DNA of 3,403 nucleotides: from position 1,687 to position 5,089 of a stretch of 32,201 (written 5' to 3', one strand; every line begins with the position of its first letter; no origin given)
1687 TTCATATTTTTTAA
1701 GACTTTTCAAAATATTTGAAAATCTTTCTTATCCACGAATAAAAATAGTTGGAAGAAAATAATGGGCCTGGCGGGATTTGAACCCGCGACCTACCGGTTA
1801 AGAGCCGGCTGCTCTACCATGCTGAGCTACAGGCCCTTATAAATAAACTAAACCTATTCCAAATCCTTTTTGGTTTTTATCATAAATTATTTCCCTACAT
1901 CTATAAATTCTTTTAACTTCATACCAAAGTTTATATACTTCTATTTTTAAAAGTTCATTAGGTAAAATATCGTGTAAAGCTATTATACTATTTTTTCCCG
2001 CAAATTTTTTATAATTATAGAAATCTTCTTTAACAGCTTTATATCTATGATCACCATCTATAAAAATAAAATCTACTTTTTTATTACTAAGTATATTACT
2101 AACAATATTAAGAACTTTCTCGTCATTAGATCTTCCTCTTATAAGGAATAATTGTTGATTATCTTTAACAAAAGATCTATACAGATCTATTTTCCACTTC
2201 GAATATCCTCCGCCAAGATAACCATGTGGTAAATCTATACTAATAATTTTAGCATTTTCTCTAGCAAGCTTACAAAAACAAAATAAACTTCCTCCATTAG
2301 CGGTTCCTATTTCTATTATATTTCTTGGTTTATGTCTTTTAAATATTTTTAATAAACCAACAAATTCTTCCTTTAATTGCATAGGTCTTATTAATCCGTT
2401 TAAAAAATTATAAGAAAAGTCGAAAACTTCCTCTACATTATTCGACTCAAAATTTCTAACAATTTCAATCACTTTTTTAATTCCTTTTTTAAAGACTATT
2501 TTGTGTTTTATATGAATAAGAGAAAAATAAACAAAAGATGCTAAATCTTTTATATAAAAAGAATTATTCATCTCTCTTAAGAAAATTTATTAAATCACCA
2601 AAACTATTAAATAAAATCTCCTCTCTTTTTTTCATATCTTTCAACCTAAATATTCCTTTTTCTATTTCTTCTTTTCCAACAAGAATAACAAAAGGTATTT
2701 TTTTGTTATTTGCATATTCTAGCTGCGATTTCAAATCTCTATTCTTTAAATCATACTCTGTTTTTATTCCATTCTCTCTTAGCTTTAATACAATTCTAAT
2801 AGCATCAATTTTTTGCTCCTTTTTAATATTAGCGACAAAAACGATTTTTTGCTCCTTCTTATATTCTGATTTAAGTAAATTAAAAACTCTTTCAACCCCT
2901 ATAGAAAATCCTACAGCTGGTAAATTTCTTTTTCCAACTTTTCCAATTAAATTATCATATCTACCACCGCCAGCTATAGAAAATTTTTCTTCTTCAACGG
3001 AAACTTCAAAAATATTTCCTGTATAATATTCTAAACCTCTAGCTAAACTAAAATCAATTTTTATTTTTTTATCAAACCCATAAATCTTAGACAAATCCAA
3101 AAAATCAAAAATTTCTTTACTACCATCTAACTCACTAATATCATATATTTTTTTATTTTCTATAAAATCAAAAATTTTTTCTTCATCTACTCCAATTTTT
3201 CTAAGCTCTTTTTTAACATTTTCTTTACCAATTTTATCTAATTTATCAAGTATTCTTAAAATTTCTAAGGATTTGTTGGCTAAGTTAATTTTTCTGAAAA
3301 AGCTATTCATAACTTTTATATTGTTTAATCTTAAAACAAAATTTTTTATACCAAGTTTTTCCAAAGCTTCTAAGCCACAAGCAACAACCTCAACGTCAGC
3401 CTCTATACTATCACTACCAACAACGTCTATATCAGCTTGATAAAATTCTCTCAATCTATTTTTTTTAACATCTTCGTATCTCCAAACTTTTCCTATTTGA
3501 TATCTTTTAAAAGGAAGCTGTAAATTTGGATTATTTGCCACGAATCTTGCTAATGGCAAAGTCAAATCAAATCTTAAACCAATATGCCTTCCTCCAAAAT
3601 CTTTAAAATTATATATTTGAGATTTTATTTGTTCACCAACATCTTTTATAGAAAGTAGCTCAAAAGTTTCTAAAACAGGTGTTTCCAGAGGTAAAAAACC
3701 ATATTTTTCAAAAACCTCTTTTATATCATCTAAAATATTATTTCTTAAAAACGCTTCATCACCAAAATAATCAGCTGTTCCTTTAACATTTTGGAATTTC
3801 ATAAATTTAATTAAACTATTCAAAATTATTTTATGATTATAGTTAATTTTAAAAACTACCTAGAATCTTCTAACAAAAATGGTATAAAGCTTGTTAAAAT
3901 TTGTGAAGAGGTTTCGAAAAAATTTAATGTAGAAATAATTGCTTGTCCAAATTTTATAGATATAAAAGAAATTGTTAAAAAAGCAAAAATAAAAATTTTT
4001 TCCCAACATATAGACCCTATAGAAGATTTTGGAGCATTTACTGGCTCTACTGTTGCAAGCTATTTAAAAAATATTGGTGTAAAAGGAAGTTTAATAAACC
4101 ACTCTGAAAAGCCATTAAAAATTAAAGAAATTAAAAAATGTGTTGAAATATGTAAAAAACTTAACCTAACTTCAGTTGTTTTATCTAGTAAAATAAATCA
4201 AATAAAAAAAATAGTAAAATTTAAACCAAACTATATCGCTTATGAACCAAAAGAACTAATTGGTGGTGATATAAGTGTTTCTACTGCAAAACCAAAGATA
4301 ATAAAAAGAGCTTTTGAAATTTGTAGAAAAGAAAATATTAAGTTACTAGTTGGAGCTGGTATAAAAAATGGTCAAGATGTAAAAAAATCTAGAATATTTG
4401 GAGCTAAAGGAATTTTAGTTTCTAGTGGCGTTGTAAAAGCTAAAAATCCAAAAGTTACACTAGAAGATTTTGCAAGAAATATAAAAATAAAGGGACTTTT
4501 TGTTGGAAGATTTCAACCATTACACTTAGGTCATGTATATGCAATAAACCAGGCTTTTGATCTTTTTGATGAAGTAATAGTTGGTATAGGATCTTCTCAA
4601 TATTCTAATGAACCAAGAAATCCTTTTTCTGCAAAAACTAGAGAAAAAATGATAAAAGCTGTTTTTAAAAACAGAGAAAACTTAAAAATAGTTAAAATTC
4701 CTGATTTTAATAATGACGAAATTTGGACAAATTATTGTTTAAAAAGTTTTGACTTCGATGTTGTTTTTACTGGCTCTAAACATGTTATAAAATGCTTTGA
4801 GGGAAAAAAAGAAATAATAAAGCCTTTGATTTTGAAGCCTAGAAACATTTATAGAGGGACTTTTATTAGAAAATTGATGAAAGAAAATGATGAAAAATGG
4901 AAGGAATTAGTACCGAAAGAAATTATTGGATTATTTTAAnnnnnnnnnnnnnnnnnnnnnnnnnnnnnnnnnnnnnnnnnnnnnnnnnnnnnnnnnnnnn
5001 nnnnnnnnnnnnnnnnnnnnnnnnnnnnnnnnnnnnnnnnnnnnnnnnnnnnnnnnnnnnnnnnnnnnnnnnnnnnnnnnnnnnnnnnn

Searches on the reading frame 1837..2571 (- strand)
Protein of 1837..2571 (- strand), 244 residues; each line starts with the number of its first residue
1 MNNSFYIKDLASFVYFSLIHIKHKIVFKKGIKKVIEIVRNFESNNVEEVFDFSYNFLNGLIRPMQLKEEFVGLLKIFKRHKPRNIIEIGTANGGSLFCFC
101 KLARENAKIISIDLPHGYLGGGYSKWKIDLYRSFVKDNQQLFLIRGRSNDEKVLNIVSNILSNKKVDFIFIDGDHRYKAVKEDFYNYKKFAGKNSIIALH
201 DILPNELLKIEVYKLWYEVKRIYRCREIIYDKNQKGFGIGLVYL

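Call 8: search_protein_families(library=pfam, proteins=[window:1837-2571:-], max_evalue=0.01)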
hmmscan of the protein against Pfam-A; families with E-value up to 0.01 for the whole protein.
window:1837-2571:- (244 aa): 3 families
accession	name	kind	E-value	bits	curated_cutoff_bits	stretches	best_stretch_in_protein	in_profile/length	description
PF13578.12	Methyltransf_24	-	8.4e-15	56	26.3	1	86-202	1-105/105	Methyltransferase domain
PF04989.18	RMNT_CmcI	-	1.7e-08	34.9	23.2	1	63-201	14-147/206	Rhamnosyl O-methyltransferase/CmcI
PF01596.23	Methyltransf_3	-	0.002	17.9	22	1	70-176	35-131/204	O-methyltransferase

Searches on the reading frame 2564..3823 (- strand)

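Call 8: search_protein_families(library=pfam, proteins=[window:2564-3823:-], max_evalue=0.01)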
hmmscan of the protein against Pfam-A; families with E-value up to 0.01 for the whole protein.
window:2564-3823:- (419 aa): 5 families
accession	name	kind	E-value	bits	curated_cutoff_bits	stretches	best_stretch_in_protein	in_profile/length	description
PF13393.11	tRNA-synt_His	-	3.9e-45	154.9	25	1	15-313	1-308/308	Histidyl-tRNA synthetase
PF03129.25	HGTP_anticodon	-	4.8e-14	52.7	21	1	328-416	2-92/94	Anticodon binding domain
PF00152.25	tRNA-synt_2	-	1.2e-07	31.5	25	1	107-227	94-170/308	tRNA synthetases class II (D, K and N)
PF00587.30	tRNA-synt_2b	-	4e-06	27.5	29.3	1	99-316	32-174/179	tRNA synthetase class II core domain (G, H, P, S and T)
PF01409.25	tRNA-synt_2d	-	2.6e-05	24.3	19.8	1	28-146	20-144/246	tRNA synthetases class II core domain (F)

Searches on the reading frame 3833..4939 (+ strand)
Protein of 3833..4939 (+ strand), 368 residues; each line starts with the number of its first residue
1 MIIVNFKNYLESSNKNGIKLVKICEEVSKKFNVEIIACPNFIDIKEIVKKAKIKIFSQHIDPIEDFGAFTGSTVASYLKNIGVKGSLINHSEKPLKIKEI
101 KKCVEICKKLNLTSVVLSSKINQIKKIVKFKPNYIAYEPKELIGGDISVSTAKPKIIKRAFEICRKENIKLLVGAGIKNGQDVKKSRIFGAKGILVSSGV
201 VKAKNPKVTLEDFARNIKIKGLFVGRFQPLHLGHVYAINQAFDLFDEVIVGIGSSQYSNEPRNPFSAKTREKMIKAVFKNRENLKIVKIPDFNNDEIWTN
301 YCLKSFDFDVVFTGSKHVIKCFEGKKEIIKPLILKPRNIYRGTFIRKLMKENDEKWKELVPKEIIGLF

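Call 8: search_protein_families(library=pfam, proteins=[window:3833-4939:+], max_evalue=0.01)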
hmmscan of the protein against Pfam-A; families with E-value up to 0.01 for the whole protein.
window:3833-4939:+ (368 aa): 5 families
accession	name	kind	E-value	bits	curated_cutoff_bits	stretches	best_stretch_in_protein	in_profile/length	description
PF00121.24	TIM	-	2.1e-30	106.5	20.1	1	1-205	2-237/245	Triosephosphate isomerase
PF01467.32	CTP_transf_like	-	1.9e-15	57.7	21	1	222-293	1-72/133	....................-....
PF00977.27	His_biosynth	-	0.0018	18.2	23.6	1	119-204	23-109/228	Histidine biosynthesis protein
PF08218.17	Citrate_ly_lig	-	0.0057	16.8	20.9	0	228-291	9-67/182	Citrate lyase ligase C-terminal domain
PF05690.20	ThiG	-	0.0072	16.1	23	0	163-216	170-223/247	Thiazole biosynthesis protein ThiG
